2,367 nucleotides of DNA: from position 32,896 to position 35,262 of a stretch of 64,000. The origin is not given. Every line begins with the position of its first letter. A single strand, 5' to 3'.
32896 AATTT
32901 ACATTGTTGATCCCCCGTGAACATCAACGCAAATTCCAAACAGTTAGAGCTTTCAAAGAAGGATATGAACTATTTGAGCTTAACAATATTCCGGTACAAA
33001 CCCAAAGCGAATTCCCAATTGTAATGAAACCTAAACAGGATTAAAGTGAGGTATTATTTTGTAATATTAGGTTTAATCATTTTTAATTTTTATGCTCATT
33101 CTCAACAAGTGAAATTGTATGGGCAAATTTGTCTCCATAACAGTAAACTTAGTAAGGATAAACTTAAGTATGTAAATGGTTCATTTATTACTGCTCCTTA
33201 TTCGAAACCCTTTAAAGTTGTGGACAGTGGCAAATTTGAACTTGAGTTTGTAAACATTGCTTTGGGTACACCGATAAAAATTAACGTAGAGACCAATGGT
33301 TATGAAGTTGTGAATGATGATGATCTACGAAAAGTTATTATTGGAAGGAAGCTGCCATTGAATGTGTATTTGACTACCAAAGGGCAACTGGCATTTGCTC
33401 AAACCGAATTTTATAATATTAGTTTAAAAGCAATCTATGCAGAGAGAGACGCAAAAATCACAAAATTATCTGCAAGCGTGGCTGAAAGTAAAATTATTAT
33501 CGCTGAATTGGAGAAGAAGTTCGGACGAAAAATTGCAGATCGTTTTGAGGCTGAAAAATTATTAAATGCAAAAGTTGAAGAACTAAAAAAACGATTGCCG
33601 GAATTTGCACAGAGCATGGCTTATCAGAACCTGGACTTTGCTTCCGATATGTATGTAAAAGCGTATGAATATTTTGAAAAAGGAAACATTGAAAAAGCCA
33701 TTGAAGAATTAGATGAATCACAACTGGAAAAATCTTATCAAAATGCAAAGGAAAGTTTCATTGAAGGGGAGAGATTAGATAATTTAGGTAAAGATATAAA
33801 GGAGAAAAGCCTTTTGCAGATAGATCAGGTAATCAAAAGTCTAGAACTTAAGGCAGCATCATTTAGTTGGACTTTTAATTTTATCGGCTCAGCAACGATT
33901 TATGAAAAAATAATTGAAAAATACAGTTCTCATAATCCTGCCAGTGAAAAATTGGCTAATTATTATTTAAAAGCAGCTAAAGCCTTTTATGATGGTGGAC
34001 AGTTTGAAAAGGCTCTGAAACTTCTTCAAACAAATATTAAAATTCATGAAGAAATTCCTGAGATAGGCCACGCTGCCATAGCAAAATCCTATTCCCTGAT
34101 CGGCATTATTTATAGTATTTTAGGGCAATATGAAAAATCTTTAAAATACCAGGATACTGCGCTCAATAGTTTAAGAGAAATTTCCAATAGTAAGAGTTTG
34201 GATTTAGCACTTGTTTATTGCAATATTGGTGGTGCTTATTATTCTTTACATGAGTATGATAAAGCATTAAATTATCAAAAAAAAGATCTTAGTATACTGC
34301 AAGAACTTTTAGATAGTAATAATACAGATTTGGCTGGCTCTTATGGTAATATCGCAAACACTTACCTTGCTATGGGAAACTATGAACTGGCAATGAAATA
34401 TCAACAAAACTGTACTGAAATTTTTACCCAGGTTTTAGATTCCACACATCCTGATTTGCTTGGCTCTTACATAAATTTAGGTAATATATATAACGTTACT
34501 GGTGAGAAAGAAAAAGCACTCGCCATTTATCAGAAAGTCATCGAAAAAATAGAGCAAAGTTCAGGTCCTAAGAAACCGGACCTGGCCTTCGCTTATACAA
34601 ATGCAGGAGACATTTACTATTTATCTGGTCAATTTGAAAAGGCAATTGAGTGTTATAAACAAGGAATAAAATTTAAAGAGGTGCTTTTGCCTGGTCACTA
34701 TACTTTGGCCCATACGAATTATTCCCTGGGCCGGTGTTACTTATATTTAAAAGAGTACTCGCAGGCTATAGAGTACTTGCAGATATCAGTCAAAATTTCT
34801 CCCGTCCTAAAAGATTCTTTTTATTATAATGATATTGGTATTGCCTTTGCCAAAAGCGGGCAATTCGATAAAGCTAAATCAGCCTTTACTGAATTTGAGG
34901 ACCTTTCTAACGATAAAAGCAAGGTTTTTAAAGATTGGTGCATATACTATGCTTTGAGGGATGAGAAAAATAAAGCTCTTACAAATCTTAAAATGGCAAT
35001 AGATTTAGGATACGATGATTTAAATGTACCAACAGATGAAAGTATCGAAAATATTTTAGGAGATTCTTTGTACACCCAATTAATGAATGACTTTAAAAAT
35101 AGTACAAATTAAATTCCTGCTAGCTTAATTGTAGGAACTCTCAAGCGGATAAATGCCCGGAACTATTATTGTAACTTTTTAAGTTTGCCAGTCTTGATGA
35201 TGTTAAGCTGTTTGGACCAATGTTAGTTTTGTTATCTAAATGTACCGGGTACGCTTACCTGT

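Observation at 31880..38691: The conserved secE-nusG-rplKAJL-rpoBC cluster is split by 6.8 kb of accessory DNA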

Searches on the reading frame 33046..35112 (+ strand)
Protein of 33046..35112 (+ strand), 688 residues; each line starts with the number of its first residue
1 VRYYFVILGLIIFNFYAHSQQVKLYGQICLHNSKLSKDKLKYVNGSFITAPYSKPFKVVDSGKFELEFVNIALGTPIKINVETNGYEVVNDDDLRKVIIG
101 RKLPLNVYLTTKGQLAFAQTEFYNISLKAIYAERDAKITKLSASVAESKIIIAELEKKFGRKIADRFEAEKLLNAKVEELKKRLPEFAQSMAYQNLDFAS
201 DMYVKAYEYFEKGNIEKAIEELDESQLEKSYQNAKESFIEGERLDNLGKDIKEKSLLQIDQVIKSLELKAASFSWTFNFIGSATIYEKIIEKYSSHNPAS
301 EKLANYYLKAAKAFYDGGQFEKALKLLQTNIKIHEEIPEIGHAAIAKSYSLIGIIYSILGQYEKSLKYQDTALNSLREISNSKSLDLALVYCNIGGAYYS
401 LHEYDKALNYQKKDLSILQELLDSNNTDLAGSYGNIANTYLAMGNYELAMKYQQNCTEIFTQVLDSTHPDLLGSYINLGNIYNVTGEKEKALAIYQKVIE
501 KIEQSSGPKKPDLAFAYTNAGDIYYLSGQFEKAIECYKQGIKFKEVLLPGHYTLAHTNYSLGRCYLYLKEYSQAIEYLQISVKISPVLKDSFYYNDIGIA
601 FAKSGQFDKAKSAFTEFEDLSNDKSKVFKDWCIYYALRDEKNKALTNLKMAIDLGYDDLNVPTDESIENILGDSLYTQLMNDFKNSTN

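Call 8: search_protein_families(library=pfam, proteins=[window:33046-35112:+], max_evalue=0.01)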
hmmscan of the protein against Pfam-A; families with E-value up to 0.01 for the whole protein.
window:33046-35112:+ (688 aa): 20 families
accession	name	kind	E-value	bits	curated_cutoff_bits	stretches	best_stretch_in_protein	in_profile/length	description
PF13424.12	TPR_12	-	2.9e-47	159.2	30.1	5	475-543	6-74/77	Tetratricopeptide repeat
PF00515.34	TPR_1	-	2.9e-31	106.4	27.8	5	514-543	1-30/34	Tetratricopeptide repeat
PF13374.12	TPR_10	-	1.2e-30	105.1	27.5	3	430-470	2-42/42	Tetratricopeptide repeat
PF07719.23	TPR_2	-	3.4e-30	102.1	27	2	514-542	1-29/34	Tetratricopeptide repeat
PF13181.12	TPR_8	-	1.3e-27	94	25.7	2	431-459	2-30/34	Tetratricopeptide repeat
PF13176.12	TPR_7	-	2.2e-16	58.9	27.9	0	516-540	1-27/36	Tetratricopeptide repeat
PF17874.7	TPR_MalT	-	4.1e-14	53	45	1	422-555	31-162/336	MalT-like TPR region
PF13174.12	TPR_6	-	9.5e-13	48.3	26.3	0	559-580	4-25/33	Tetratricopeptide repeat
PF13428.12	TPR_14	-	4.3e-11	42.8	23.5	0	518-542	5-29/44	Tetratricopeptide repeat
PF24885.1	TPR_NPHP3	-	5.3e-11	42.8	100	1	440-578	66-206/239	Nephrocystin-3 TPR domain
PF14559.12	TPR_19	-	1.9e-10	41.4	25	0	415-451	11-46/68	Tetratricopeptide repeat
PF13414.12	TPR_11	-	4.3e-10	39.6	26.8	1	521-562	1-42/42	TPR repeat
PF13432.12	TPR_16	-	3e-09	37.6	32.7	0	520-586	3-62/65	Tetratricopeptide repeat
PF13431.12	TPR_17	-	6.2e-09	35.9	24.4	0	425-449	9-32/34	Tetratricopeptide repeat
PF12895.13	ANAPC3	-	1.6e-07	31.9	27.2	1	491-579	8-80/82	Anaphase-promoting complex, cyclosome, subunit 3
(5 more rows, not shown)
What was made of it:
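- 33046..35112 (+): Gene 2: signal peptide, coiled coil and TPR protein, partner of gene 1 (starts 1 nt after the gene 1 stop). TPR_12 at E = 3e-47 (call 8).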

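Call 17: search_protein_families(library=padloc, proteins=[window:33046-35112:+], max_evalue=0.01)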
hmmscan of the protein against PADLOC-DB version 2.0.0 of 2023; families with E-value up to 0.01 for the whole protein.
window:33046-35112:+ (688 aa): 1 family
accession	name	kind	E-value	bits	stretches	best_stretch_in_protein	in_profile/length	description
PDLC01169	TPR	-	7.7e-11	39.8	2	347-469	110-227/252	TPR repeats containing protein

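Call 18: search_protein_families(library=ncbifam, proteins=[window:33046-35112:+], max_evalue=0.01)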
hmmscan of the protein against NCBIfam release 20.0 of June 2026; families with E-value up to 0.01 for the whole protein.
window:33046-35112:+ (688 aa): 15 families
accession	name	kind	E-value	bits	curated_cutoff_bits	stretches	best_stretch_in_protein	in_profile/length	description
NF040586.1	FxSxx_TPR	equivalog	1.6e-21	76.5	300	1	318-540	486-708/830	FxSxx-COOH system tetratricopeptide repeat protein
NF040959.1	MamA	equivalog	1.7e-17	63.6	200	1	455-654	20-202/204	magnetosome protein MamA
NF047558.1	TPR_END_plus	domain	5.8e-14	51.8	32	2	634-680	8-55/56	TPR end-of-group domain-containing protein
NF041717.1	HaaA_phane_TPR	equivalog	1.5e-09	36.5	1125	1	320-621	568-862/882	cyclophane-containing RiPP biosynthesis TPR protein HaaT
TIGR02521.1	type_IV_pilW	equivalog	2.2e-08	34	154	1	509-640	60-184/234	type IV pilus biogenesis/stability protein PilW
NF002725.1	PRK02603.1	equivalog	3.3e-08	33.7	143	1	587-654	31-101/173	photosystem I assembly protein Ycf3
NF033758.1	gliding_GltE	equivalog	1.9e-07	30.4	225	1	521-671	229-371/411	adventurous gliding motility TPR repeat lipoprotein GltE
TIGR02795.1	tol_pal_ybgF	equivalog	5.4e-06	27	90.1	0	437-504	46-108/119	tol-pal system protein YbgF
NF033762.1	social_mot_Tgl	equivalog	6.2e-06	25.7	225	1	510-628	96-207/252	social motility TPR repeat lipoprotein Tgl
NF008757.0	PRK11788.1-5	equivalog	7.3e-06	25.4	363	0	440-545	39-138/388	lipopolysaccharide assembly protein LapB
TIGR00540.1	TPR_hemY_coli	hypoth_equivalog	2.2e-05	23.4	142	1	551-615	322-383/385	heme biosynthesis-associated TPR protein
NF047507.1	TPR_BatC_Lepto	exception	0.0002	20.9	175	0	458-503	79-127/214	TPR repeat-containing protein BatC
NF033920.0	C39_PA2778_fam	equivalog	0.00024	20.6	150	0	435-498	188-250/255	PA2778 family cysteine peptidase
TIGR02552.1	LcrH_SycD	equivalog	0.0014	18.3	104.8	0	556-626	53-121/136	SycD/LcrH family type III secretion system chaperone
NF053617.1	SARPRegAfsRStmc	equivalog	0.0019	16.2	1430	0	437-582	743-883/986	SARP-family global regulator AfsR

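Call 52: find_related_loci(query=window:33046-35112:+, collection=metagenome_contigs, flank=10000)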
Query window:33046-35112:+ (688 aa) in metagenome_contigs; peptide patterns used: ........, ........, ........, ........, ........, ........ (x = any residue, [..] = any of these).
244 stretches matched a pattern; 13 encode a relative of the query (tblastn E <= 1e-3); 13 distinct loci.
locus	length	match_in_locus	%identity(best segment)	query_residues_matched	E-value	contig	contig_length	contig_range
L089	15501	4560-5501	27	286-659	4e-17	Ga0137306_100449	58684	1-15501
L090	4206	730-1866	26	254-581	5e-14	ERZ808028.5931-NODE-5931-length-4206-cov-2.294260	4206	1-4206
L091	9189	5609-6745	26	185-563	3e-13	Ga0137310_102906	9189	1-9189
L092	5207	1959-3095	26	185-543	3e-13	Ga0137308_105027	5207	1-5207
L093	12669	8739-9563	24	286-654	2e-11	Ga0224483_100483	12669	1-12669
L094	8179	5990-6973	24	281-659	1e-10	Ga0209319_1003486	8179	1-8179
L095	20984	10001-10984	24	281-659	2e-10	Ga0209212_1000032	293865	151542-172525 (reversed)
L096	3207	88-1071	23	281-659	6e-10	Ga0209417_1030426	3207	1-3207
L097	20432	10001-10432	26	443-583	4e-8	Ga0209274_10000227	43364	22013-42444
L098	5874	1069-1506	29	489-631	5e-8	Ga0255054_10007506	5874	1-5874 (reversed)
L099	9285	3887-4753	24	311-593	1e-7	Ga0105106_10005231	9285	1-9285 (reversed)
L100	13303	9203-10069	24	311-593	1e-7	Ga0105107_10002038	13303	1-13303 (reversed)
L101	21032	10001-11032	22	281-686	6e-7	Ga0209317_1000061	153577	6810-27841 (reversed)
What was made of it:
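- Tried and rejected: It returned only 22-29% identical generic TPR proteins (call 52), so it gave no donor and no sister genome.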
